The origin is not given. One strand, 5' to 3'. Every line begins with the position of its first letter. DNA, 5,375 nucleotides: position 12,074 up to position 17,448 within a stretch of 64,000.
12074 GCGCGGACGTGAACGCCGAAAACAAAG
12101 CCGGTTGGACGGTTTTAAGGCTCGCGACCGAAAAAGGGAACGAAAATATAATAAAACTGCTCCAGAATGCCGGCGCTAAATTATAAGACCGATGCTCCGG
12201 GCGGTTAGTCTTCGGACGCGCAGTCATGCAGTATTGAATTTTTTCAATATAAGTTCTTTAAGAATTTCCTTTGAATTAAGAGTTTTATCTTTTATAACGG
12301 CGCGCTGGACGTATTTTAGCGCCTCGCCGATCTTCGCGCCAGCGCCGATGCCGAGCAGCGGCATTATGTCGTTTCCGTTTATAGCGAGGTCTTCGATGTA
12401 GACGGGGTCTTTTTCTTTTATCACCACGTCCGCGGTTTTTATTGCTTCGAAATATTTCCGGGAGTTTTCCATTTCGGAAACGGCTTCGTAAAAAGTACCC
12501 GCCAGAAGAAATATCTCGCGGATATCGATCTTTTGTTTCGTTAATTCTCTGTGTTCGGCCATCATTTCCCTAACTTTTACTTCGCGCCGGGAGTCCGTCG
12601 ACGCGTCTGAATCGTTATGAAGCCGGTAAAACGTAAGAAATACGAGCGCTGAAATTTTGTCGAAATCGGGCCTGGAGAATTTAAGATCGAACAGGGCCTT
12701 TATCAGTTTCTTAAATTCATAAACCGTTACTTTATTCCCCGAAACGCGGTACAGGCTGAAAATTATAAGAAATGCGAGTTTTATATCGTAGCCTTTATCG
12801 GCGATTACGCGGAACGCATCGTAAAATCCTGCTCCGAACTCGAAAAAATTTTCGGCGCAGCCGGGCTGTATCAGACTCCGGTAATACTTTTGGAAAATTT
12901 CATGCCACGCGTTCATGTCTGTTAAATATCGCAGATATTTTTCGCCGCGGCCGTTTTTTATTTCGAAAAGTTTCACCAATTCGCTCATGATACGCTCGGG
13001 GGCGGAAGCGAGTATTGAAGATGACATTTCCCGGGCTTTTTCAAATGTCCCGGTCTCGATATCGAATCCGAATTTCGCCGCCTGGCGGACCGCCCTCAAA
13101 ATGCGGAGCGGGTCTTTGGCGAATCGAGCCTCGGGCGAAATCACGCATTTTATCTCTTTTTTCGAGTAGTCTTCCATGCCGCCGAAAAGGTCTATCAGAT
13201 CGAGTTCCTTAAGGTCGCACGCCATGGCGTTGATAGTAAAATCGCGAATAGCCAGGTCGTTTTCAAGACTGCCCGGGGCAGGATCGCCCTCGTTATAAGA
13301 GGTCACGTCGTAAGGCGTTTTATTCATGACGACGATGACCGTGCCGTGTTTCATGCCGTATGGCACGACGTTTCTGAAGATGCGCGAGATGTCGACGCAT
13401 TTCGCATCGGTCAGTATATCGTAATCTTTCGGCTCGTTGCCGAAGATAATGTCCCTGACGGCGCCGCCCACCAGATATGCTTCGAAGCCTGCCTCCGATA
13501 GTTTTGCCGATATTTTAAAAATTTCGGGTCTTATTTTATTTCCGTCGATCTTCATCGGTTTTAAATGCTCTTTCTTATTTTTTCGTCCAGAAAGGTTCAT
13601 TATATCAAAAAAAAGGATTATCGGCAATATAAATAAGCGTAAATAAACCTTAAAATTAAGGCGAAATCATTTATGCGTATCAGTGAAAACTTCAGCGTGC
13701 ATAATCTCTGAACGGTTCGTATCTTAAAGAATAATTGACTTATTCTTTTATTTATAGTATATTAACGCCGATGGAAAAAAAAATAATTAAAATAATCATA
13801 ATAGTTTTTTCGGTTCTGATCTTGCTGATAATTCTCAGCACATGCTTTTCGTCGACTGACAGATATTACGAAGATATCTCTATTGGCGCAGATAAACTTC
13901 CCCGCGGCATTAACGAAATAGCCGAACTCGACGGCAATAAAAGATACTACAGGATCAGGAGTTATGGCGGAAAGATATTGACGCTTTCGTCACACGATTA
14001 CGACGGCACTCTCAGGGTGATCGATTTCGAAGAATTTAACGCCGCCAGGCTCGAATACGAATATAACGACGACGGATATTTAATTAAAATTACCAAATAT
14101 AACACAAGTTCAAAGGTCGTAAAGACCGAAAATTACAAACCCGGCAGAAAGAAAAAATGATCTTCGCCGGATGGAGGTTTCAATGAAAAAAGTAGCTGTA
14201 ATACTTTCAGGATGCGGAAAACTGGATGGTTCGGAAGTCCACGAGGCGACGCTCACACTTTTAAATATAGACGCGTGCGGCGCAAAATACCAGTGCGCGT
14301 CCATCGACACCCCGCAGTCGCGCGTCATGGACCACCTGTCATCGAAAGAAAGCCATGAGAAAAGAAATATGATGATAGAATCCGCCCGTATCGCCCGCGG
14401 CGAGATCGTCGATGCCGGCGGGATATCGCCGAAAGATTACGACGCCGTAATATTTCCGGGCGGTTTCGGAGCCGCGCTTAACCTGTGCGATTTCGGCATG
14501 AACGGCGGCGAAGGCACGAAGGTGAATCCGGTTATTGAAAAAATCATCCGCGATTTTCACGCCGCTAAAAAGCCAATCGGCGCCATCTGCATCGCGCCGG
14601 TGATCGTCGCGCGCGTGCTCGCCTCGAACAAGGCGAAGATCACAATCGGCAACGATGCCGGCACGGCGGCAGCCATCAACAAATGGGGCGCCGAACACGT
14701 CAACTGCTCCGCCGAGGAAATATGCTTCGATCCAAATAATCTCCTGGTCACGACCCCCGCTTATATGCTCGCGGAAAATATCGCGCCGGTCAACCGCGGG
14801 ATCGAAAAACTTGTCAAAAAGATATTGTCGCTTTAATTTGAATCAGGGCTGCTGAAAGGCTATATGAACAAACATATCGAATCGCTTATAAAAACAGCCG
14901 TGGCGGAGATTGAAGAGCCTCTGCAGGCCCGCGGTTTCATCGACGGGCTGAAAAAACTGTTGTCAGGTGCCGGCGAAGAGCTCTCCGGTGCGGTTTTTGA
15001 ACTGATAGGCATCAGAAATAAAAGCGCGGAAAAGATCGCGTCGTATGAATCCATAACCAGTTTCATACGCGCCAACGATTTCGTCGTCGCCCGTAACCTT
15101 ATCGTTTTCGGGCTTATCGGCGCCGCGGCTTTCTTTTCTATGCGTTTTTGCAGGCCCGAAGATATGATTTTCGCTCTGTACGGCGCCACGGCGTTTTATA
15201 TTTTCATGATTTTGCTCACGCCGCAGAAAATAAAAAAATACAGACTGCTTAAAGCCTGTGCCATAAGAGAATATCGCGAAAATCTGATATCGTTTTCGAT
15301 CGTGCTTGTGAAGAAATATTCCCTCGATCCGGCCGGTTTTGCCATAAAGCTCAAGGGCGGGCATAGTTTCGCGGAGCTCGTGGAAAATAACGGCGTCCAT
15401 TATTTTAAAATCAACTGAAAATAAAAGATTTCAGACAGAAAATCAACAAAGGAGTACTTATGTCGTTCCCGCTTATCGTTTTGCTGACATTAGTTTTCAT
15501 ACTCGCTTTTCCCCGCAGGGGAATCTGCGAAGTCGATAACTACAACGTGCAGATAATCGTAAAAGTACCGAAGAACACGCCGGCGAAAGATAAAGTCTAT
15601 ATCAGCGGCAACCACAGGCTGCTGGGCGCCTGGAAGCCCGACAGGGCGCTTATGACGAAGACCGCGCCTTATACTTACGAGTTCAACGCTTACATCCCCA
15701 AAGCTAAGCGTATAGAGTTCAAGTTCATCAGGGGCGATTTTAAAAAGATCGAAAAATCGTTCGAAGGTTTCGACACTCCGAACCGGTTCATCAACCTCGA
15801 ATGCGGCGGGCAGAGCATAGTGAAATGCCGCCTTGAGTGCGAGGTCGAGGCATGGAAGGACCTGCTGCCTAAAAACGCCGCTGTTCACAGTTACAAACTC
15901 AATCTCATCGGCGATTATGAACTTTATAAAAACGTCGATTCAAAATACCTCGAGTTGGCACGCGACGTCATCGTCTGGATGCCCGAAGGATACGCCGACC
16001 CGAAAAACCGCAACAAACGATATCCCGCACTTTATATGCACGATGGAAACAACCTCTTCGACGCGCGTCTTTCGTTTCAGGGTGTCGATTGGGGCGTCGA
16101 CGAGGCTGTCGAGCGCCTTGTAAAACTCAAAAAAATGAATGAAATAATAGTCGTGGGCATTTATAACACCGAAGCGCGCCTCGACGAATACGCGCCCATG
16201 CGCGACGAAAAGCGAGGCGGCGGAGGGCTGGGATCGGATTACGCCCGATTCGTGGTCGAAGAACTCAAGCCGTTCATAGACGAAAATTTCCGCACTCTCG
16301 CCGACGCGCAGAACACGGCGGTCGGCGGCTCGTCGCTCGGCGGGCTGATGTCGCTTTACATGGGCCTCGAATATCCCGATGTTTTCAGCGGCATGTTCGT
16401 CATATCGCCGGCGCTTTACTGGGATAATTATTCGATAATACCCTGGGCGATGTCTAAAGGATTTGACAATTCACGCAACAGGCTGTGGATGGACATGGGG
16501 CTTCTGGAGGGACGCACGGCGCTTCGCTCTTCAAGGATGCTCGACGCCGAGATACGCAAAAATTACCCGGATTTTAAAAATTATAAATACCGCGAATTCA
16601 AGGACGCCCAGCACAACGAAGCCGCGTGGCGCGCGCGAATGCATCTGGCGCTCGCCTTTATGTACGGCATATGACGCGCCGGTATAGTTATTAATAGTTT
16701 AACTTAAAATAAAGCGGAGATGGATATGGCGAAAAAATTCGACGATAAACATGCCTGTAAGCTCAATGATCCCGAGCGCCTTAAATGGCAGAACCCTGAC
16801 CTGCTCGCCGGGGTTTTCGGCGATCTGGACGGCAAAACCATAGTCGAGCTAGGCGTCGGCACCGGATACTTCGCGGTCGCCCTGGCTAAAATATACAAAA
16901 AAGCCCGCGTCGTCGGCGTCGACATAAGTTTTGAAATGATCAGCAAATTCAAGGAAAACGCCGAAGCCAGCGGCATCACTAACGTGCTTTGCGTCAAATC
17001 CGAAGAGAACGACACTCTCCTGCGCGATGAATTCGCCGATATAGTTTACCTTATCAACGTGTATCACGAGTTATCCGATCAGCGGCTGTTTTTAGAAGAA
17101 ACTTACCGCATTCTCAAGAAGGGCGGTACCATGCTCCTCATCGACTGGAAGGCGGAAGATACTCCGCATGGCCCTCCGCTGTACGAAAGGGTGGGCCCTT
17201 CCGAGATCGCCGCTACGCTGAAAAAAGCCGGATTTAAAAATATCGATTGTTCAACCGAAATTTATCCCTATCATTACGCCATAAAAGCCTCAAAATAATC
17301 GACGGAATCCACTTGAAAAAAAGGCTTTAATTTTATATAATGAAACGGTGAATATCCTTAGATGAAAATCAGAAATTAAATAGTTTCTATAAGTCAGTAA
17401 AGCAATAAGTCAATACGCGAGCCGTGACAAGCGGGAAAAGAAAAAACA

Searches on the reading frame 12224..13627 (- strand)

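Call 35: search_protein_families(library=pfam, proteins=[window:12224-13627:-], max_evalue=0.001)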
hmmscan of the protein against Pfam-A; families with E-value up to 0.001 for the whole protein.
window:12224-13627:- (467 aa): 3 families
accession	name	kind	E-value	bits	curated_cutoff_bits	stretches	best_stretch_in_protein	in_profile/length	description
PF01743.26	PolyA_pol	-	2.1e-23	83.5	23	1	50-159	1-125/126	Poly A polymerase head domain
PF13735.12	tRNA_NucTran2_2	-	4.3e-09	37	27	1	370-459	62-148/149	tRNA nucleotidyltransferase domain 2 putative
PF12627.12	PolyA_pol_RNAbd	-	2.9e-07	30.6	22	1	187-245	1-57/64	Probable RNA and SrmB- binding site of polymerase A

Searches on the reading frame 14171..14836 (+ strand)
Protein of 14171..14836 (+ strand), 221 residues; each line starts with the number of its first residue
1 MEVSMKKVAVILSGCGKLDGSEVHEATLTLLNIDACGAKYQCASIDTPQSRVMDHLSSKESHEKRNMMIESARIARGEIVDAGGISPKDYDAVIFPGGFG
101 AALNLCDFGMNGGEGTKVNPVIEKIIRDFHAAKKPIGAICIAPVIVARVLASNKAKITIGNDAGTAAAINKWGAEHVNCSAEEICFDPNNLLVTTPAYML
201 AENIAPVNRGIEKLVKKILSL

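Call 35: search_protein_families(library=pfam, proteins=[window:14171-14836:+], max_evalue=0.001)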
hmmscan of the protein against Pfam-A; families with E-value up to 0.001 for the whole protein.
window:14171-14836:+ (221 aa): 1 family
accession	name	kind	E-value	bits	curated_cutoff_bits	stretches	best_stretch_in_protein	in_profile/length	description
PF01965.30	DJ-1_PfpI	-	5.4e-08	33.3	26.6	1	84-162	56-123/165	DJ-1/PfpI family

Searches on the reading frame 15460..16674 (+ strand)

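Call 36: search_protein_families(library=pfam, proteins=[window:15460-16674:+], max_evalue=0.001)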
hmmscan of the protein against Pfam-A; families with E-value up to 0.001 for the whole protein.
window:15460-16674:+ (404 aa): 5 families
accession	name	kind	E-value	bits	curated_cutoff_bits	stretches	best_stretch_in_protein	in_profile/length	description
PF00756.26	Esterase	-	8.8e-27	94.9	22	1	161-399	1-249/251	Putative esterase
PF00686.25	CBM_20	-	2.2e-09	37.4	23.3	1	30-103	2-79/97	Starch binding domain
PF12146.15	Hydrolase_4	-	4e-06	26.7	27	1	265-348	58-139/239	Serine aminopeptidase, S33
PF02230.22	Abhydrolase_2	-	0.00013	22.3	23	1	267-319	88-140/217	Phospholipase/Carboxylesterase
PF00561.26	Abhydrolase_1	-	0.00071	19.7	25.8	0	265-322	51-103/245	alpha/beta hydrolase fold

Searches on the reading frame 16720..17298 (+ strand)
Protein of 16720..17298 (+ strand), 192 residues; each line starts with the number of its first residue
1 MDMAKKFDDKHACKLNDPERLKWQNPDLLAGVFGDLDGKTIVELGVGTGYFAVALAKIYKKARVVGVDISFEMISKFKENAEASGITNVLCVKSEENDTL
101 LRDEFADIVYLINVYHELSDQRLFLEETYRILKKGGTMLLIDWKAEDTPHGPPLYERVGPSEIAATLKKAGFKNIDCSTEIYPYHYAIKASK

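Call 36: search_protein_families(library=pfam, proteins=[window:16720-17298:+], max_evalue=0.001)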
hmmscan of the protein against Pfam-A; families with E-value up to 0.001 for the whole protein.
window:16720-17298:+ (192 aa): 19 families
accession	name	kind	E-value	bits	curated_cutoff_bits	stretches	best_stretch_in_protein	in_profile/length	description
PF08241.18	Methyltransf_11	-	1.2e-18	67.9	21.2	1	43-139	2-94/95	Methyltransferase domain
PF13649.12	Methyltransf_25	-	2e-17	64.1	27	1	41-136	1-97/97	Methyltransferase domain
PF13847.12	Methyltransf_31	-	2e-17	63.7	27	1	37-144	3-113/145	Methyltransferase domain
PF08242.18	Methyltransf_12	-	8.5e-14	52.5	30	1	42-137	1-97/98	Methyltransferase domain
PF01209.24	Ubie_methyltran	-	6.6e-13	49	20.1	1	28-143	38-154/233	ubiE/COQ5 methyltransferase family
PF13489.12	Methyltransf_23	-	1.5e-12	48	27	1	29-147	13-123/164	Methyltransferase domain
PF02390.23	Methyltransf_4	-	5e-09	36.3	24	1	39-101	3-65/173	Putative methyltransferase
PF05175.20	MTS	-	3.6e-08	33.7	23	1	28-147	22-145/170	Methyltransferase small domain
PF02475.24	TRM5-TYW2_MTfase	-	2.2e-07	31.4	28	1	37-138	36-133/164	TRM5/TYW2 methyltransferase domain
PF00891.24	Methyltransf_2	-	1.7e-06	28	22.3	1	39-153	64-177/210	O-methyltransferase domain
PF01135.25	PCMT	-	1.1e-05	25.7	20.3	1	38-94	74-131/210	Protein-L-isoaspartate(D-aspartate) O-methyltransferase (PCMT)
PF02353.26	CMAS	-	2.5e-05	24.2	27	1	37-140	62-164/273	Mycolic acid cyclopropane synthetase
PF13578.12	Methyltransf_24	-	2.8e-05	25.4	26.3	1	42-140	1-102/105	Methyltransferase domain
PF06325.19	PrmA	-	3.8e-05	23.8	22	1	37-139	161-257/296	Ribosomal protein L11 methyltransferase (PrmA)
PF13679.12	Methyltransf_32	-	0.00032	21.1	27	1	38-95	26-88/143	Methyltransferase domain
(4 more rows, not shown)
